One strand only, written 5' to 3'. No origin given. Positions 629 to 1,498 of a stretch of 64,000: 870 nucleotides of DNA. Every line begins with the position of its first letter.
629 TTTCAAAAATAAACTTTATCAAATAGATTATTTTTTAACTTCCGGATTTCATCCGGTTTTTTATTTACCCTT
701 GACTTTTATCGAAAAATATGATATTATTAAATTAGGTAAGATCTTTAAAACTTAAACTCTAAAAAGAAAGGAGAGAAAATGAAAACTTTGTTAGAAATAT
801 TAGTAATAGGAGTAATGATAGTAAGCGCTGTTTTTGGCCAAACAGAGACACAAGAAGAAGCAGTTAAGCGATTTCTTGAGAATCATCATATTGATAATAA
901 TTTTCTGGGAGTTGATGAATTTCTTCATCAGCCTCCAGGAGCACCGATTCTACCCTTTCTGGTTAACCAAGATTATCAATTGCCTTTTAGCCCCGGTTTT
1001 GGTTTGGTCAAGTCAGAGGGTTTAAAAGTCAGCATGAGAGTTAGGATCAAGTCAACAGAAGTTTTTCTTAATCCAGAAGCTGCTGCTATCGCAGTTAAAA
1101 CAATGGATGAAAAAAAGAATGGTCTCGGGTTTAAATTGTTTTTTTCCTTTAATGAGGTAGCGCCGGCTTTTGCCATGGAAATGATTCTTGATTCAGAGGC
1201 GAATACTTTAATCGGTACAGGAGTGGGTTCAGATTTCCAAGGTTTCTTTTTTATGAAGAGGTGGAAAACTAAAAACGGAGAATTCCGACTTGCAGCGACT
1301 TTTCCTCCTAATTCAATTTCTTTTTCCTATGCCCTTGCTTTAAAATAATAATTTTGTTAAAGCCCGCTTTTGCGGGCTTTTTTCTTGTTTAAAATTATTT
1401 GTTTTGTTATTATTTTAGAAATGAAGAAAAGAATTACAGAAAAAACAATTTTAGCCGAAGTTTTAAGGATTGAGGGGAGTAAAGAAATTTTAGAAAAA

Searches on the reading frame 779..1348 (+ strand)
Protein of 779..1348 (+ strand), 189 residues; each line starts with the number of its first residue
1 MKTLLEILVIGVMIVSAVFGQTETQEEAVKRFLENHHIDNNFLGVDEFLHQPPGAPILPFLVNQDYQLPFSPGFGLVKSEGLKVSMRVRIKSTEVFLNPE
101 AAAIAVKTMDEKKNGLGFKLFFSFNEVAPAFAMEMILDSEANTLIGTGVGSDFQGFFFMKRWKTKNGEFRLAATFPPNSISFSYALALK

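Call 31: find_encoding_contigs(protein=window:779-1348:+, flank=10000, max_places=1)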
Protein window:779-1348:+ (189 aa): 4 contigs read that carry it; 1 place shown.
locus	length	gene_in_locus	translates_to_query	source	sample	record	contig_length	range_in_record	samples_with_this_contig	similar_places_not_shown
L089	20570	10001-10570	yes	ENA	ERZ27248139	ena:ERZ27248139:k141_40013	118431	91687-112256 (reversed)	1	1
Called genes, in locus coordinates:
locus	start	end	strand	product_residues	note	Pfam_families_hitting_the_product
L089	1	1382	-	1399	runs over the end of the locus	PF10102:DUF2341, PF13385:Laminin_G_3, PF00041:fn3 (weak), PF25059:FN3_DSCAM-DSCAML_C (faint), PF00041:fn3 (weak), PF01471:PG_binding_1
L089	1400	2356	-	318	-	PF00512:HisKA, PF02518:HATPase_c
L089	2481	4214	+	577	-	PF00963:Cohesin (weak), PF19077:Big_13 (faint)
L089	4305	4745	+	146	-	PF22381:Staph_reg_Sar_Rot, PF01047:MarR (weak), PF12802:MarR_2 (weak)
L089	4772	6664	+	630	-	PF25917:BSH_RND (weak), PF25973:BSH_CzcB (faint), PF25881:HH_YBHG (faint), PF25954:Beta-barrel_RND_2 (weak), PF25990:Beta-barrel_YknX (weak), PF26002:Beta-barrel_AprE (faint), PF25967:RND-MFP_C (weak), PF25989:YknX_C (weak)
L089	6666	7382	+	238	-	PF00005:ABC_tran, PF02463:SMC_N (faint), PF13304:AAA_21 (faint)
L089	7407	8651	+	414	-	PF12704:MacB_PCD, PF02687:FtsX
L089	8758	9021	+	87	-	PF18898:DUF5654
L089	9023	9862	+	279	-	PF13641:Glyco_tranf_2_3, PF00535:Glycos_transf_2, PF10111:Glyco_tranf_2_2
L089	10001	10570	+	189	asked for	-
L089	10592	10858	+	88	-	-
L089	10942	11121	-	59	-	PF00830:Ribosomal_L28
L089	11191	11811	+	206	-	PF02163:Peptidase_M50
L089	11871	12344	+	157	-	PF00164:Ribosom_S12_S23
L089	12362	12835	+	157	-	PF00177:Ribosomal_S7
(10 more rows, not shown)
